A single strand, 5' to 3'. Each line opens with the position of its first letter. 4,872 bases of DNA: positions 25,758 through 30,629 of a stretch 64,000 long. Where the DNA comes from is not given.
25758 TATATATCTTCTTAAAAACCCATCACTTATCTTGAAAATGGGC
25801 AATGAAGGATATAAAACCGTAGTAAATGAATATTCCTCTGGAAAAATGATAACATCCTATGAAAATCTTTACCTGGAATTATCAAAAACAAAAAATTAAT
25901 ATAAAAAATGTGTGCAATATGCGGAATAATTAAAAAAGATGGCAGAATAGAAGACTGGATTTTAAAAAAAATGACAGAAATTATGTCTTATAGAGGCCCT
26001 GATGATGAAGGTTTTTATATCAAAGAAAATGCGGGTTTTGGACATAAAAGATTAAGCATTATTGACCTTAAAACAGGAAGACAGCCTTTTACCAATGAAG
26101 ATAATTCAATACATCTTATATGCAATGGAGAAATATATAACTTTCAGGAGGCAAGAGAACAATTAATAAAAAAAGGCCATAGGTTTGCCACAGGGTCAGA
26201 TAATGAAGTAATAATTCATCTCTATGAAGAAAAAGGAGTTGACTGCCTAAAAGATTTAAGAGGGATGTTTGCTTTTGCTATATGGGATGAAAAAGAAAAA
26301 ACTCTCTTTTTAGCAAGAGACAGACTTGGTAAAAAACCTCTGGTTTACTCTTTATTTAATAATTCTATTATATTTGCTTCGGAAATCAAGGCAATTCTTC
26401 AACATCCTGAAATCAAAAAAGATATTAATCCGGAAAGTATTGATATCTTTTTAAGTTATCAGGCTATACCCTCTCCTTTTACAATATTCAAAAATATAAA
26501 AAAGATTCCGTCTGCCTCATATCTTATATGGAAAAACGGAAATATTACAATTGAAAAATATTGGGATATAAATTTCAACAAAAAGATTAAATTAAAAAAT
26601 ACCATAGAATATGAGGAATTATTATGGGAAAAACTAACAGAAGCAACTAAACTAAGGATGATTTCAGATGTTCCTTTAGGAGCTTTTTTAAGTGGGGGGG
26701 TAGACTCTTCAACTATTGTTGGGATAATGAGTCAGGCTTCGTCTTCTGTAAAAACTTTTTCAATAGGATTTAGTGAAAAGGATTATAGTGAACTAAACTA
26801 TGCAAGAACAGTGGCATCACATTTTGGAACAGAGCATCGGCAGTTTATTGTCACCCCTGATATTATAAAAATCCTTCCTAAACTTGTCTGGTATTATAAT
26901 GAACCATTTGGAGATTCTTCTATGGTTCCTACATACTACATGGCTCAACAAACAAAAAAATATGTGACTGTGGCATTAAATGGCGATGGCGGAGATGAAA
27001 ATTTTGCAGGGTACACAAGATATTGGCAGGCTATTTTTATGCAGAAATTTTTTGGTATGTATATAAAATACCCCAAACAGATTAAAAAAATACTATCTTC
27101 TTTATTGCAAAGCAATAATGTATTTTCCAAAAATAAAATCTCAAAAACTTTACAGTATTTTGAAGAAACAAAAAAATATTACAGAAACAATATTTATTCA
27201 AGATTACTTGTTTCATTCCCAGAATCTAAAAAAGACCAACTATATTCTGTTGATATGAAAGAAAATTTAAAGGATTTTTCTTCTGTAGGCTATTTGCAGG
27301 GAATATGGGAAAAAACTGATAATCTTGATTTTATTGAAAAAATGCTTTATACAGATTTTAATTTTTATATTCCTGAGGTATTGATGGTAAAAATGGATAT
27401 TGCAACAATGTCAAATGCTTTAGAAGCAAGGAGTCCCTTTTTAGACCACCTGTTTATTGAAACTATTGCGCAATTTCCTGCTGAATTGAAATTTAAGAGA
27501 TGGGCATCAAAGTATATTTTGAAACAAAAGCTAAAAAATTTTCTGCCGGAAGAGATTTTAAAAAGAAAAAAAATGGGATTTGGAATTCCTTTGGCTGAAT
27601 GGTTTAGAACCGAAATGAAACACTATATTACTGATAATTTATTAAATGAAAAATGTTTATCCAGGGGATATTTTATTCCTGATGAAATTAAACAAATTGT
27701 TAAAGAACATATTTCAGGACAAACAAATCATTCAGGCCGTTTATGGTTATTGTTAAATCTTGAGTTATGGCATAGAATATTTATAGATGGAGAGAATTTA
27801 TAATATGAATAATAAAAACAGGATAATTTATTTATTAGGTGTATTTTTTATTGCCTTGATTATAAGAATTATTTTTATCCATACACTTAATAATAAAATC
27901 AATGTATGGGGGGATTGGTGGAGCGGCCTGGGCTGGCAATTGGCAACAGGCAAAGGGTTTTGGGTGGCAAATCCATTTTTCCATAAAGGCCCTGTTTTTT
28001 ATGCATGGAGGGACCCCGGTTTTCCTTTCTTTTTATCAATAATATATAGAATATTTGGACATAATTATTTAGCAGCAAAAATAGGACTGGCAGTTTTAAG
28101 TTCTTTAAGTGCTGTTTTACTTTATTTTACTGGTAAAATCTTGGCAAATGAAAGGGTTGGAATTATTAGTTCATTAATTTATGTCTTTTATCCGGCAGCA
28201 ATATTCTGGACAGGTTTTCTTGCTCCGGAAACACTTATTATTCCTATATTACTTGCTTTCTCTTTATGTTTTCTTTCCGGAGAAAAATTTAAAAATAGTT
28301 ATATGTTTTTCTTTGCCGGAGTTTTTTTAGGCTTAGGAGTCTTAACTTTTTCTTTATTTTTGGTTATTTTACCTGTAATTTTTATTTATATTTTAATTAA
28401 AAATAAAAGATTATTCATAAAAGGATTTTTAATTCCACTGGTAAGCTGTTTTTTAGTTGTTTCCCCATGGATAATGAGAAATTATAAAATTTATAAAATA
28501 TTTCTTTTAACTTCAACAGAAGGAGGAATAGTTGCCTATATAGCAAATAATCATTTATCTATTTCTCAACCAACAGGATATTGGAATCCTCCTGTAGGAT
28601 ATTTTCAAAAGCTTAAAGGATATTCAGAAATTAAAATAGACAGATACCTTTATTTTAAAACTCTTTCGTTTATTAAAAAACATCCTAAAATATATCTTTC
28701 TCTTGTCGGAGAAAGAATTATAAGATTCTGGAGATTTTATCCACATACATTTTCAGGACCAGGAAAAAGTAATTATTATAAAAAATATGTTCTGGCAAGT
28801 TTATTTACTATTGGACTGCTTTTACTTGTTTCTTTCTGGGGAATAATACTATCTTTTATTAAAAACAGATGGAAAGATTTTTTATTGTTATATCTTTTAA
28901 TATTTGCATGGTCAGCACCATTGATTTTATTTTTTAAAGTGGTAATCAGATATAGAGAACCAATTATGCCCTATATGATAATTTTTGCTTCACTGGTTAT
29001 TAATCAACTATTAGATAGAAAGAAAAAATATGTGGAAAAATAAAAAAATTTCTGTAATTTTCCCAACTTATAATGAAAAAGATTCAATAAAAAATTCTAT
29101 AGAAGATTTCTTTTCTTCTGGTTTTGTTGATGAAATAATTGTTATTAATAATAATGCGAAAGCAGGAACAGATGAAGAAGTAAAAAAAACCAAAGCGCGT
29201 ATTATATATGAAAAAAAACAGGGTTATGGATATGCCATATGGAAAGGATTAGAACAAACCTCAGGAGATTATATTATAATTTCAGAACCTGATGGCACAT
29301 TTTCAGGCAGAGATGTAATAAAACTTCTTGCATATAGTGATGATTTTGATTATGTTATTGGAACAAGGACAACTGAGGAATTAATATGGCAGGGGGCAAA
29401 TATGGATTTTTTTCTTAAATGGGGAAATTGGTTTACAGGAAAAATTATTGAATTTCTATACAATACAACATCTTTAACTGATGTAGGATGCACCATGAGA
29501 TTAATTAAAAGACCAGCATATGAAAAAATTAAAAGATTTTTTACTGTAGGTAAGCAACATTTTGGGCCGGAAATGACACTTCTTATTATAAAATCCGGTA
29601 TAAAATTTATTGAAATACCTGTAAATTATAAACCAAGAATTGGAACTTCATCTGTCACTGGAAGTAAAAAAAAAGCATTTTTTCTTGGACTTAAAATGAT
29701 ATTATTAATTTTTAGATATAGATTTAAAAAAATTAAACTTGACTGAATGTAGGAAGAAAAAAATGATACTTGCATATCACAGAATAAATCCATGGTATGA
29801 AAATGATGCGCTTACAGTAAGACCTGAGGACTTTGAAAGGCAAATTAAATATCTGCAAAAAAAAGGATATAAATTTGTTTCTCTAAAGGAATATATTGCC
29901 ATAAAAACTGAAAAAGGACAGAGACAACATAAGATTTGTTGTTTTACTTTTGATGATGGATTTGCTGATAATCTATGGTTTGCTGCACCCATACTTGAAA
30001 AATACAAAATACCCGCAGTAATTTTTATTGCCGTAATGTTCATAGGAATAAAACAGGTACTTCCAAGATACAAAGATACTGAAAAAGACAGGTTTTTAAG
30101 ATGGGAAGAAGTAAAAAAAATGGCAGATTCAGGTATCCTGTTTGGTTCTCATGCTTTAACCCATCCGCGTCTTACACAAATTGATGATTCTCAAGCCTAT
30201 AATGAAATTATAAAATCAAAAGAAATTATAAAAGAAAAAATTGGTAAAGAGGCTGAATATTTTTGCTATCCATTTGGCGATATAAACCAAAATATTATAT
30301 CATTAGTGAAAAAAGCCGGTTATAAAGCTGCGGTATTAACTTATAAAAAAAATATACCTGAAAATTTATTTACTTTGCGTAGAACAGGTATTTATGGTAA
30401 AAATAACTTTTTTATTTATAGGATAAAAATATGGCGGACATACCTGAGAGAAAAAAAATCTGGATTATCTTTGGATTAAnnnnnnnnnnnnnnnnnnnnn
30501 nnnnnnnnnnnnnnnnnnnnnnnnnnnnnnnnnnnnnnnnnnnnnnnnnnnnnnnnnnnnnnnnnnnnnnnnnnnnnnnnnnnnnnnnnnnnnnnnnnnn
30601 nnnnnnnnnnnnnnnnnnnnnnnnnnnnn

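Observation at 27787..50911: Five ArnT/PMT-like GT-C membrane glycosyltransferases matched by five short Dpm1/ArnC-like GT2 enzymes in one co-directional array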

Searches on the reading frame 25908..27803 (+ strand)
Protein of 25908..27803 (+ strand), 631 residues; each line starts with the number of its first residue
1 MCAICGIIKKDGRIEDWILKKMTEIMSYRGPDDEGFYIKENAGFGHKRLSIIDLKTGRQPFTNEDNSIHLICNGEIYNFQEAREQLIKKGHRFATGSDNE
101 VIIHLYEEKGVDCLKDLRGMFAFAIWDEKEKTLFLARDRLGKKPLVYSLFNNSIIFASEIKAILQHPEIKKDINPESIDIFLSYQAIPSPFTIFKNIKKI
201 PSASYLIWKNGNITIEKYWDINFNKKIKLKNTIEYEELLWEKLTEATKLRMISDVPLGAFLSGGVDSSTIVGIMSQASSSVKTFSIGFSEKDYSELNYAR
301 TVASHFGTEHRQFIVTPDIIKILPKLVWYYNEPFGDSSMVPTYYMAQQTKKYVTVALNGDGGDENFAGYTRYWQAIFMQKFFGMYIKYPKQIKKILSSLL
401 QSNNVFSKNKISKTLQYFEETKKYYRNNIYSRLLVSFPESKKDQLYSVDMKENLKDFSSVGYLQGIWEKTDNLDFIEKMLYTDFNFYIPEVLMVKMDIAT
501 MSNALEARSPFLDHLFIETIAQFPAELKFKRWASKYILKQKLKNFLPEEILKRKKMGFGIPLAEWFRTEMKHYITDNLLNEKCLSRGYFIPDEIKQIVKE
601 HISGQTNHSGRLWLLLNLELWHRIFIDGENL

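Call 4: search_protein_families(library=pfam, proteins=[window:25908-27803:+], max_evalue=0.01)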
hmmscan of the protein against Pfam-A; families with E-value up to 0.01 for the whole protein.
window:25908-27803:+ (631 aa): 5 families
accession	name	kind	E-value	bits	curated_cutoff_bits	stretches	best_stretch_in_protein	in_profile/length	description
PF00733.27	Asn_synthase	-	7.7e-94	315.7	21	1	241-623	4-354/354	Asparagine synthase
PF13537.11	GATase_7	-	1.4e-46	157.9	25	1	46-165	1-123/123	Glutamine amidotransferase domain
PF13522.11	GATase_6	-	7.1e-43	146.2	27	1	31-159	1-130/130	Glutamine amidotransferase domain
PF12481.13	DUF3700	-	3.3e-06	27.2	27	1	113-164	125-176/228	Aluminium induced protein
PF06508.19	QueC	-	2.7e-05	24.2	22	1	260-313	5-58/210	Queuosine biosynthesis protein QueC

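Call 10: search_protein_families(library=ncbifam, proteins=[window:25908-27803:+], max_evalue=0.001)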
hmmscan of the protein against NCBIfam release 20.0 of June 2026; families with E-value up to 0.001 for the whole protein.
window:25908-27803:+ (631 aa): 10 families
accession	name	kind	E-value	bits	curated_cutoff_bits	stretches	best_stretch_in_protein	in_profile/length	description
TIGR03108.1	eps_aminotran_1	hypoth_equivalog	9.4e-178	592.7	816.9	1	1-620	1-623/628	XrtA/PEP-CTERM system amidotransferase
TIGR01536.1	asn_synth_AEB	equivalog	1.6e-146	489.3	267.1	1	2-558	1-517/517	asparagine synthase (glutamine-hydrolyzing)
TIGR03104.1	trio_amidotrans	equivalog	9.9e-122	407.1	570.1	2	1-374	1-385/589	N-acetylglutaminylglutamine amidotransferase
NF006949.0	PRK09431.1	equivalog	1.2e-93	314.6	499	3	1-166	1-168/554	asparagine synthase B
NF033535.1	lass_lactam_cya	exception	4.1e-76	256.9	525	2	1-421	1-432/668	lasso peptide isopeptide bond-forming cyclase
NF001484.0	PRK00331.1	subfamily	3.1e-15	55.6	381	1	59-167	86-202/601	isomerizing glutamine--fructose-6-phosphate transaminase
TIGR01135.1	glmS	equivalog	5.1e-14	51.7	418.05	1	59-167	85-201/607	glutamine--fructose-6-phosphate transaminase (isomerizing)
NF033561.1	macrolact_Ik_Al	subfamily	3e-13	49.3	300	1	138-364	98-329/561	albusnodin/ikarugamycin family macrolactam cyclase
TIGR01134.1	purF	equivalog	2.2e-12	47.1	350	1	38-177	62-213/432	amidophosphoribosyltransferase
TIGR00364.1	TIGR00364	equivalog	4e-06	26.5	150.3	1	260-311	4-55/201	7-cyano-7-deazaguanine synthase QueC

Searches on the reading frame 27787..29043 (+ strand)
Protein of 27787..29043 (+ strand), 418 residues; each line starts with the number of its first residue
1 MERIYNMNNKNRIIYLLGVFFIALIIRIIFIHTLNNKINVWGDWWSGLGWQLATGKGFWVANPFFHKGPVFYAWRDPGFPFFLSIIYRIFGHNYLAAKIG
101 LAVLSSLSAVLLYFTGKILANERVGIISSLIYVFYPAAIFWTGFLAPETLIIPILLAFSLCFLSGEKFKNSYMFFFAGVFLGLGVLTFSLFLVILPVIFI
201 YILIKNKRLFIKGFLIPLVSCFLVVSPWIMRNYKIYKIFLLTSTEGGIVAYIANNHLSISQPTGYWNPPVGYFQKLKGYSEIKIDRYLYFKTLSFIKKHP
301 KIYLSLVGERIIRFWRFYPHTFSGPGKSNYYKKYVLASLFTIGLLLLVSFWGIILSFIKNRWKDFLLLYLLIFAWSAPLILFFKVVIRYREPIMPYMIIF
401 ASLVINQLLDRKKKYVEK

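Call 4: search_protein_families(library=pfam, proteins=[window:27787-29043:+], max_evalue=0.01)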
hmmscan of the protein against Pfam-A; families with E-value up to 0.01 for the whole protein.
window:27787-29043:+ (418 aa): 1 family
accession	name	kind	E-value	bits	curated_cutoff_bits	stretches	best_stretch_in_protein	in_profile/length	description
PF13231.12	PMT_2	-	1.8e-14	54.7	26.1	1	77-230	4-159/160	Dolichyl-phosphate-mannose-protein mannosyltransferase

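Call 10: search_protein_families(library=ncbifam, proteins=[window:27787-29043:+], max_evalue=0.001)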
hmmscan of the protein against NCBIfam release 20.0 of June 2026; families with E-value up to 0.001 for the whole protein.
window:27787-29043:+ (418 aa): 0 families

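Call 12: search_solved_structures(query=window:27787-29043:+, max_evalue=1)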
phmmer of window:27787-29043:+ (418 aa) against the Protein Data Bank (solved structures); distinct sequences matched with E-value up to 1: 0.

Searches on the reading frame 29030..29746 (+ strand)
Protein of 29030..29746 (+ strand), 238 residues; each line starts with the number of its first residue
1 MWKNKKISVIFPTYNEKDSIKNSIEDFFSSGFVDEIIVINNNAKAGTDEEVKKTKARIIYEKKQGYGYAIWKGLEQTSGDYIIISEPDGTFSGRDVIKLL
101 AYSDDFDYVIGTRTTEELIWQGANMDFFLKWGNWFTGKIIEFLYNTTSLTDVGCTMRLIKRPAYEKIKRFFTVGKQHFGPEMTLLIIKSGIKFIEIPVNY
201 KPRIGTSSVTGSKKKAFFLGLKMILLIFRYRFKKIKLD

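Call 4: search_protein_families(library=pfam, proteins=[window:29030-29746:+], max_evalue=0.01)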
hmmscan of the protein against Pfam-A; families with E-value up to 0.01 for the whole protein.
window:29030-29746:+ (238 aa): 1 family
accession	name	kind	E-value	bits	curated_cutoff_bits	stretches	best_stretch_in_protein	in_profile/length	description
PF00535.33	Glycos_transf_2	-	4.7e-19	69.4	23.3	1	8-167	1-167/168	Glycosyl transferase family 2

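Call 9: search_protein_families(library=ncbifam, proteins=[window:29030-29746:+], max_evalue=0.001)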
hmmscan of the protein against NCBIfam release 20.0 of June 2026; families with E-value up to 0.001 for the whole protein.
window:29030-29746:+ (238 aa): 12 families
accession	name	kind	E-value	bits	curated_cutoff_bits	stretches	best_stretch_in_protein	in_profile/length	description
TIGR04182.1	glyco_TIGR04182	equivalog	6.3e-24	84.9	325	1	7-230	2-217/293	S-layer glycoprotein N-glycosyltransferase AglJ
NF041391.1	DPhHxTase_Halo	equivalog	7.5e-13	48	375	1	13-208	3-191/213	dolichyl-phosphate hexose transferase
NF010496.0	PRK13915.1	equivalog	1.1e-08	34.6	262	1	4-84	30-122/307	glucosyl-3-phosphoglycerate synthase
NF047683.1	TeichurnBiosyTuaG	equivalog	1.6e-07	31.2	400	1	4-216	5-217/252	teichuronic acid biosynthesis protein TuaG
TIGR03937.1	PgaC_IcaA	equivalog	4e-07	29.3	422.3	1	4-88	44-135/407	poly-beta-1,6-N-acetyl-D-glucosamine synthase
NF058614.1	PPMAGASynPpgS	equivalog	8.7e-07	28.6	370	1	9-118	4-118/226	polyprenyl-phospho-N-acetylgalactosaminyl synthase PpgS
TIGR04283.1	glyco_like_mftF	equivalog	4.2e-06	26.5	182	1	7-84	1-78/221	TIGR04283 family arsenosugar biosynthesis glycosyltransferase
NF007986.1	PRK10714.1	equivalog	4.2e-06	26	529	1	4-168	5-173/316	undecaprenyl-phosphate 4-deoxy-4-formamido-L-arabinose transferase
NF050050.1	ProtGlycPglI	equivalog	1.8e-05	24.2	500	1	6-109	3-115/306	GalNAc(5)-diNAcBac-PP-undecaprenol beta-1,3-glucosyltransferase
NF038302.1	EPS_HpsE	equivalog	5.4e-05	22.3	300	1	7-84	3-92/307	hormogonium polysaccharide biosynthesis glycosyltransferase HpsE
NF007482.0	PRK10073.1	equivalog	0.00038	19.6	423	1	3-98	4-105/334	glycosyltransferase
NF045692.1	OglycostaseCruG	equivalog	0.00038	19.5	600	1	6-56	42-93/386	2'-O-glycosyltransferase CruG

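Call 27: search_solved_structures(query=window:29030-29746:+, max_evalue=0.001)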
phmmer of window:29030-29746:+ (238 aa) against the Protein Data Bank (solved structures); distinct sequences matched with E-value up to 0.001: 9.
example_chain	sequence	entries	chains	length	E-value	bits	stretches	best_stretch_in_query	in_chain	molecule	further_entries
9bhc_C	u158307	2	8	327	1.2e-06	31.5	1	5-200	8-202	Undecaprenyl-phosphate 4-deoxy-4-formamido-L-arabinose transferase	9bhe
8vxh_A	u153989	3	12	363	1.6e-06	31.1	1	5-200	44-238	Undecaprenyl-phosphate 4-deoxy-4-formamido-L-arabinose transferase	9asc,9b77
5mlz_A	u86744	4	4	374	3.4e-06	30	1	3-115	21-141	Dolichol monophosphate mannose synthase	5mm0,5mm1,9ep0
4y6n_A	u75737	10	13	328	6.2e-05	25.9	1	5-88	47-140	Glucosyl-3-phosphoglycerate synthase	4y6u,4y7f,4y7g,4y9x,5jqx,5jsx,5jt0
9hwj_A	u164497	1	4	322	6.4e-05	25.8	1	5-203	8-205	Undecaprenyl-phosphate 4-deoxy-4-formamido-L-arabinose transferase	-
3e25_A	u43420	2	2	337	6.5e-05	25.8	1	5-88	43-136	Putative uncharacterized protein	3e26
4ddz_A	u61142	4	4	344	6.8e-05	25.8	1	5-88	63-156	GLUCOSYL-3-PHOSPHOGLYCERATE SYNTHASE (GpgS) | Glucosyl-3-phosphoglycerate synthase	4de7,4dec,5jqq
7pdo_A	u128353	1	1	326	0.00038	23.3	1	5-88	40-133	Glucosyl-3-phosphoglycerate synthase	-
7p5l_A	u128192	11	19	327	0.00038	23.3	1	5-88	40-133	Glucosyl-3-phosphoglycerate synthase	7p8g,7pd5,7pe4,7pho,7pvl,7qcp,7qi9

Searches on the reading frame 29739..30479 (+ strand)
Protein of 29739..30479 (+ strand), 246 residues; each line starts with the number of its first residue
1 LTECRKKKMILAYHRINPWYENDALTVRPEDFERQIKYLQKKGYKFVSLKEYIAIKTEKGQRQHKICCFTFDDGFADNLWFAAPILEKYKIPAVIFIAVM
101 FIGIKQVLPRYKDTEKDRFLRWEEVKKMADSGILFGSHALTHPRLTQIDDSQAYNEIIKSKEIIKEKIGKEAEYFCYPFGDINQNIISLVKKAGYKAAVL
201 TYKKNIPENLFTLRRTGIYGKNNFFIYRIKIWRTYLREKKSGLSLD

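Call 4: search_protein_families(library=pfam, proteins=[window:29739-30479:+], max_evalue=0.01)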
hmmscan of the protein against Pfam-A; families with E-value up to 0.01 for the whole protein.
window:29739-30479:+ (246 aa): 3 families
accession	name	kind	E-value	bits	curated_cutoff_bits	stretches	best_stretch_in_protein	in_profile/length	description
PF01522.26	Polysacc_deac_1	-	4e-27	95.1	23.1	1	61-197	3-123/124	Polysaccharide deacetylase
PF03065.20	Glyco_hydro_57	-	8.7e-05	22.4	21.2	1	124-215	93-186/291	Glycosyl hydrolase family 57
PF10096.14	DUF2334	-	0.0076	16.3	26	0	83-162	22-109/203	Uncharacterized protein conserved in bacteria (DUF2334)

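Call 9: search_protein_families(library=ncbifam, proteins=[window:29739-30479:+], max_evalue=0.001)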
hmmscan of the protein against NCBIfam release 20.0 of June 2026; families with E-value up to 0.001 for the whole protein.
window:29739-30479:+ (246 aa): 11 families
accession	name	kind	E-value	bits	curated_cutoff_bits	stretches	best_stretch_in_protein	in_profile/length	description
TIGR03938.2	deacetyl_PgaB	equivalog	4.9e-27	94.5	321.9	1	9-139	4-142/621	poly-beta-1,6-N-acetyl-D-glucosamine N-deacetylase PgaB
TIGR03933.1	PIA_icaB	equivalog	1e-18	67.8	248.35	1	25-209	33-218/245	intercellular adhesin biosynthesis polysaccharide N-deacetylase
NF011177.0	PRK14582.1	equivalog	4e-16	58.4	923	1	8-138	49-184/671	poly-beta-1,6-N-acetyl-D-glucosamine N-deacetylase PgaB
TIGR02764.1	spore_ybaN_pdaB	equivalog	9.7e-15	54.8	237.4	1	63-197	4-123/191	polysaccharide deacetylase family sporulation protein PdaB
NF011176.0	PRK14581.1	equivalog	1.5e-14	53.1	1091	1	9-142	50-188/673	poly-beta-1,6-N-acetyl-D-glucosamine N-deacetylase PgaB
NF045821.1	PgAcgDacpgdA1_Bac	equivalog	6.8e-13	48.1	400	1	68-188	91-196/282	peptidoglycan-N-acetylglucosamine deacetylase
TIGR02884.1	spore_pdaA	equivalog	5.4e-12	45.9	298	1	60-197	32-155/224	delta-lactam-biosynthetic de-N-acetylase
NF045820.1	PgAcgDacpgdA_Strep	equivalog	6.1e-09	35.2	800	1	59-186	262-374/463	peptidoglycan-N-acetylglucosamine deacetylase PgdA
TIGR02873.1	spore_ylxY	hypoth_equivalog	2.3e-08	33.6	391.5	1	125-196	130-201/268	probable sporulation protein, polysaccharide deacetylase family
TIGR04243.1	nodulat_NodB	equivalog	2e-06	27.5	240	1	125-197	47-120/197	chitooligosaccharide deacetylase NodB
NF050820.1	PolSacchBiosHfsH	equivalog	1.6e-05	24.7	400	1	61-185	30-146/249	oligosaccharide deacetylase HfsH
